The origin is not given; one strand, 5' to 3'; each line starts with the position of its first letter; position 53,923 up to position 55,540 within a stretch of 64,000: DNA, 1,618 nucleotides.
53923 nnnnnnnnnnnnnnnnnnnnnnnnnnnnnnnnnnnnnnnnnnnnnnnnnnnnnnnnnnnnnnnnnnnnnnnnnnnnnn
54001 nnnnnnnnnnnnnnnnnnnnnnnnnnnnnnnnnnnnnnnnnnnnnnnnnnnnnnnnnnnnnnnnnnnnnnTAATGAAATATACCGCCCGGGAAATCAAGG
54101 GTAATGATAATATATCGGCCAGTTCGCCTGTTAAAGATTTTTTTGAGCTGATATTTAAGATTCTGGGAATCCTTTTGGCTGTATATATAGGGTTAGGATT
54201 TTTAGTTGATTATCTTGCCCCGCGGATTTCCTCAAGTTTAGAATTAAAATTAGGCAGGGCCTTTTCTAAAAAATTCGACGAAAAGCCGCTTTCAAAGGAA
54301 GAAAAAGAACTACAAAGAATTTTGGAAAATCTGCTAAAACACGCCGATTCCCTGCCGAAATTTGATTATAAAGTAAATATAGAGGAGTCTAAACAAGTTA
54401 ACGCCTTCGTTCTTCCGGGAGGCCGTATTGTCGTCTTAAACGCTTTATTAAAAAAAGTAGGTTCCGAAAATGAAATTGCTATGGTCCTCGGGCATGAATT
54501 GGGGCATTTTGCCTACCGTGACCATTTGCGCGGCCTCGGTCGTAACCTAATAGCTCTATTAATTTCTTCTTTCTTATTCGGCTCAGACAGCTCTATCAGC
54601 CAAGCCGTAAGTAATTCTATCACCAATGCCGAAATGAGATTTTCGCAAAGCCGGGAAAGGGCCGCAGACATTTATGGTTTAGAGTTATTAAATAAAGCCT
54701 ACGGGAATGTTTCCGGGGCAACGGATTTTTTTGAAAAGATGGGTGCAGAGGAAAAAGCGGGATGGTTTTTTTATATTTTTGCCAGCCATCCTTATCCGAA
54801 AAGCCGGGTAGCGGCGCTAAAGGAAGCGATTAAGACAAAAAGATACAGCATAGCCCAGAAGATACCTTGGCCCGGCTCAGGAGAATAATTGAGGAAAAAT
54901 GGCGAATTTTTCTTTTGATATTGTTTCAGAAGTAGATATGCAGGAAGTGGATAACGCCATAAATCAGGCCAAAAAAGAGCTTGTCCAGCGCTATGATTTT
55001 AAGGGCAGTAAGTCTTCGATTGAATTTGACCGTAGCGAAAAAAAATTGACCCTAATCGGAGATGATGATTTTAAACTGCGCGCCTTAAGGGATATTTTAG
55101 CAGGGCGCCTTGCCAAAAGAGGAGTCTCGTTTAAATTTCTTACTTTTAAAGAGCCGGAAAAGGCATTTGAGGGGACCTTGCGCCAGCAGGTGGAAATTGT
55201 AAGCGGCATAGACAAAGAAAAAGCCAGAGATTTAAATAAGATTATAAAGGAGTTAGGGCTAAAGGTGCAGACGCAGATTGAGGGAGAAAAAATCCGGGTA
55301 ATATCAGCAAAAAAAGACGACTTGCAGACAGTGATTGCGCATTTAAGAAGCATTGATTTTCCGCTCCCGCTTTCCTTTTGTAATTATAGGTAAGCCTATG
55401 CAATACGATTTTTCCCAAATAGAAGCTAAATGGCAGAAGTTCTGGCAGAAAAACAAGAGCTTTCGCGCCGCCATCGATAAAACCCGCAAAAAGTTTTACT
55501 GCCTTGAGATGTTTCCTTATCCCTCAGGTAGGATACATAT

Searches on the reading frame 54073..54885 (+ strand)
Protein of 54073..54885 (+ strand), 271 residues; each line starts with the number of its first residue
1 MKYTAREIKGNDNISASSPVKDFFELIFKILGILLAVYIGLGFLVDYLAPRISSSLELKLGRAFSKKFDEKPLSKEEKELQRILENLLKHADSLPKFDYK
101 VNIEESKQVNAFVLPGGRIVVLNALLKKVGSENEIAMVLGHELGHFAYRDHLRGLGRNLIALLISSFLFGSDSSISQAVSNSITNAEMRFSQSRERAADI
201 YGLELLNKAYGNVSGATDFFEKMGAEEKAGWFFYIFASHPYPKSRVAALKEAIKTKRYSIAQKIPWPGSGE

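Call 8: find_related_loci(query=window:54073-54885:+, collection=genome_contigs, flank=4000)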
Query window:54073-54885:+ (271 aa) in genome_contigs; peptide patterns used: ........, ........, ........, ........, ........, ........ (x = any residue, [..] = any of these).
119 stretches matched a pattern; 5 encode a relative of the query (tblastn E <= 1e-3); 5 distinct loci.
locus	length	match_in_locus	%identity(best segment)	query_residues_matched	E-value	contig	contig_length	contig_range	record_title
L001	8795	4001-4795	58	1-265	5e-104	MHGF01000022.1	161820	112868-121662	MAG: Omnitrophica WOR_2 bacterium GWF2_43_52 gwf2_scaffold_302, whole genome shotgun sequence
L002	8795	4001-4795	49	1-266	3e-82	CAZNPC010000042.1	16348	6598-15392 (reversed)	MAG TPA_asm: uncultured Nitrospirales bacterium isolate SRP128015_co2_11 genome assembly, contig: NODE_2062_length_16348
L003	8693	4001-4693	40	41-269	4e-34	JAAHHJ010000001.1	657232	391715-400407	MAG: Symploca sp. SIO3C6 3C6_NODE_1, whole genome shotgun sequence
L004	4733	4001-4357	34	40-168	5e-8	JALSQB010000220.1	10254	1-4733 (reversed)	MAG: Campylobacteraceae bacterium isolate 356-284_metabat2_scaf2bin.109 356-284_scaffold_761_c2, whole genome shotgun se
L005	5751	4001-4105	50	118-153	1e-5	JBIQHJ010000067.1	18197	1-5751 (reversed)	MAG: Alcaligenaceae bacterium isolate mag.34d NODE_1399_length_18197, whole genome shotgun sequence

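Call 9: search_protein_families(library=pfam, proteins=[window:54073-54885:+])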
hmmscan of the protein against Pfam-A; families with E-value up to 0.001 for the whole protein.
window:54073-54885:+ (271 aa): 1 family
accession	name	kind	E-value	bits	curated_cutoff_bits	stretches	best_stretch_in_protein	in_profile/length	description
PF01435.24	Peptidase_M48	-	2.2e-30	106.3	20.3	1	75-252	2-185/186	Peptidase family M48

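Call 17: find_homologous_proteins(query=window:54073-54885:+, max_evalue=1e-30)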
Query window:54073-54885:+ (271 aa): 1074 proteins with E <= 1e-30 among 4109 candidates; the best 120 are listed.
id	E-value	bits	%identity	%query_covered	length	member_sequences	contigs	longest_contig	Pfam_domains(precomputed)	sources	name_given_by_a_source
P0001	1.2e-171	587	100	100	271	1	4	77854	PF01435.25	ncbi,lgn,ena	ncbi:MAG: M48 family metallopeptidase [Candidatus Omnitrophota bacterium]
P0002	3.9e-113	395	65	100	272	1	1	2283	PF01435.25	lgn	-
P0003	4.4e-109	382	62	97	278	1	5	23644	PF01435.25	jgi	jgi:predicted Zn-dependent protease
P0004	7.0e-107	375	63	98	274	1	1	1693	PF01435.25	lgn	-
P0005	1.7e-106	374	65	98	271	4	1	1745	PF01435.25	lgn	-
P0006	9.2e-106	371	65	98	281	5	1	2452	PF01435.25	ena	-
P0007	3.3e-105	369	65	98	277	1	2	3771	PF01435.25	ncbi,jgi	jgi:predicted Zn-dependent protease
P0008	1.6e-104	367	64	98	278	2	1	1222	PF01435.25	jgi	jgi:predicted Zn-dependent protease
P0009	3.9e-104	366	63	98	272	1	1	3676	PF01435.25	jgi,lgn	-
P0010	4.1e-104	366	63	98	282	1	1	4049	PF01435.25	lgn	-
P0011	5.1e-104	365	65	98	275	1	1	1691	PF01435.25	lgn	-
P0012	7.1e-104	365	63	98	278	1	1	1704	PF01435.25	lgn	-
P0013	8.4e-104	365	64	98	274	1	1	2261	PF01435.25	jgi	jgi:predicted Zn-dependent protease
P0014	4.0e-103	362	61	98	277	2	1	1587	PF01435.25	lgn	-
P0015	4.5e-103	362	63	98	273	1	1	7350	PF01435.25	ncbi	-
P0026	4.9e-96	339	61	97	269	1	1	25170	PF01435.25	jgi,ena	-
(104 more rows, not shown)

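Call 18: find_encoding_contigs(protein=P0003, flank=4000, max_places=4)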
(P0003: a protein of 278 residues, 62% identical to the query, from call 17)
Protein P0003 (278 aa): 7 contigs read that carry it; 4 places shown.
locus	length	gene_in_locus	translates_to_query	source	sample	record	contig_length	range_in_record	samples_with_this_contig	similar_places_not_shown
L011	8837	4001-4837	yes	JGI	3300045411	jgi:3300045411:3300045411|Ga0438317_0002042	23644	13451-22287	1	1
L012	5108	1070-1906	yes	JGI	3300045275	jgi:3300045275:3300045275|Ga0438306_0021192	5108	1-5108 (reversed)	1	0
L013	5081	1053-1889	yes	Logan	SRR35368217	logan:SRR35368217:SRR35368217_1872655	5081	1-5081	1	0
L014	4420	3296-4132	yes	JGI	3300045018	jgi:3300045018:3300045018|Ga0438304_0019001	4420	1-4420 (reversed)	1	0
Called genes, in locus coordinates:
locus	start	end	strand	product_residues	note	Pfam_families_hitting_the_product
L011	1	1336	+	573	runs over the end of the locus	PF14716:HHH_8, PF14520:HHH_5, PF14791:DNA_pol_B_thumb, PF02811:PHP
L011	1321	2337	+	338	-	PF02424:ApbE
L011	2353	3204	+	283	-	PF02548:Pantoate_transf, PF13714:PEP_mutase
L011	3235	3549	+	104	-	PF01906:YbjQ_1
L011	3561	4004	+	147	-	PF01906:YbjQ_1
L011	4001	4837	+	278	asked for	PF01435:Peptidase_M48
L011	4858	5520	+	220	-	-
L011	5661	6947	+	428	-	PF00206:Lyase_1, PF10397:ADSL_C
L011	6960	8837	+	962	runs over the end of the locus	PF02700:PurS (faint), PF18072:FGAR-AT_linker, PF00586:AIRS, PF02769:AIRS_C, PF00586:AIRS, PF02769:AIRS_C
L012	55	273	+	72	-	PF02548:Pantoate_transf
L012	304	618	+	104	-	PF01906:YbjQ_1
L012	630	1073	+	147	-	PF01906:YbjQ_1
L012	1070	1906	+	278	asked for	PF01435:Peptidase_M48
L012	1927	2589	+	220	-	-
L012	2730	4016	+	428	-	PF00206:Lyase_1, PF10397:ADSL_C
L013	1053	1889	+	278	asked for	PF01435:Peptidase_M48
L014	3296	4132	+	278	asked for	PF01435:Peptidase_M48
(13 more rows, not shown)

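Call 19: find_encoding_contigs(protein=P0026, flank=4000, max_places=3)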
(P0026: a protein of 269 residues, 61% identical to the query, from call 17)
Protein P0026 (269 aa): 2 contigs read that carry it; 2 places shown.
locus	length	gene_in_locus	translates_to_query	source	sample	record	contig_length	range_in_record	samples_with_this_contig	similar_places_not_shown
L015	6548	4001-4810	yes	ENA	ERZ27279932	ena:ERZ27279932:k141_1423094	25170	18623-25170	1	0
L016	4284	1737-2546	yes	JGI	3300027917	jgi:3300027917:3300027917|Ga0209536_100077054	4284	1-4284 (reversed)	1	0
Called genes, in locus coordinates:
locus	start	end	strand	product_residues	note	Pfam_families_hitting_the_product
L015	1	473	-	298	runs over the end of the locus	PF01040:UbiA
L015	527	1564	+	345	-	PF00348:polyprenyl_synt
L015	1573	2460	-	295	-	PF25062:ARM_TT21_N (faint), PF12895:ANAPC3 (faint), PF25060:ARM_TT21_2nd (faint), PF14559:TPR_19 (weak), PF16811:TAtT, PF13432:TPR_16, PF14559:TPR_19, PF13181:TPR_8 (weak), +10 more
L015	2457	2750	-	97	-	PF18916:Lycopene_cyc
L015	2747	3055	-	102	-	PF18916:Lycopene_cyc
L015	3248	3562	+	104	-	PF01906:YbjQ_1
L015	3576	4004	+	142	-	PF01906:YbjQ_1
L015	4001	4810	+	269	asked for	PF01435:Peptidase_M48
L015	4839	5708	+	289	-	PF00494:SQS_PSY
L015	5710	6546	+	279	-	?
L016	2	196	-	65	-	?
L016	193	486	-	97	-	PF18916:Lycopene_cyc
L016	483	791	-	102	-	PF18916:Lycopene_cyc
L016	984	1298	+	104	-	PF01906:YbjQ_1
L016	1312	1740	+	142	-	PF01906:YbjQ_1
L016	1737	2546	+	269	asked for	PF01435:Peptidase_M48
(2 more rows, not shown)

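Call 20: find_encoding_contigs(protein=P0015, flank=4000, max_places=3)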
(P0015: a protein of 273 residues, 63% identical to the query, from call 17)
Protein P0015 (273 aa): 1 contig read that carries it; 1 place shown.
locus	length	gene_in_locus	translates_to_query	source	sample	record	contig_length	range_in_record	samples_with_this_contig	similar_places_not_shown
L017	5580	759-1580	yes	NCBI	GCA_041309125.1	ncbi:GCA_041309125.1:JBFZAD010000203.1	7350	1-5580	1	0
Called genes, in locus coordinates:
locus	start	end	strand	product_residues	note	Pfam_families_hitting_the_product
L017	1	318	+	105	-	?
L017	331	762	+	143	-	PF01906:YbjQ_1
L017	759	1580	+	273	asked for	PF01435:Peptidase_M48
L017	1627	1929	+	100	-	-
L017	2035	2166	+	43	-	-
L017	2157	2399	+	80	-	-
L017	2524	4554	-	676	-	PF13541:ChlI, PF01078:Mg_chelatase, PF00493:MCM, PF07728:AAA_5, PF13335:Mg_chelatase_C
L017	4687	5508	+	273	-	PF01476:LysM, PF03734:YkuD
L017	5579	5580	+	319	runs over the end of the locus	PF03255:ACCA, PF01039:Carboxyl_trans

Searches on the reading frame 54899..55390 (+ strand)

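Call 9: search_protein_families(library=pfam, proteins=[window:54899-55390:+])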
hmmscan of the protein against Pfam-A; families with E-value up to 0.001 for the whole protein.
window:54899-55390:+ (164 aa): 1 family
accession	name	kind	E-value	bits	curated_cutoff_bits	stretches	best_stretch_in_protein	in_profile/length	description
PF04461.18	DUF520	-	4.1e-61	206.3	23.2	1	5-164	2-161/161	Protein of unknown function (DUF520)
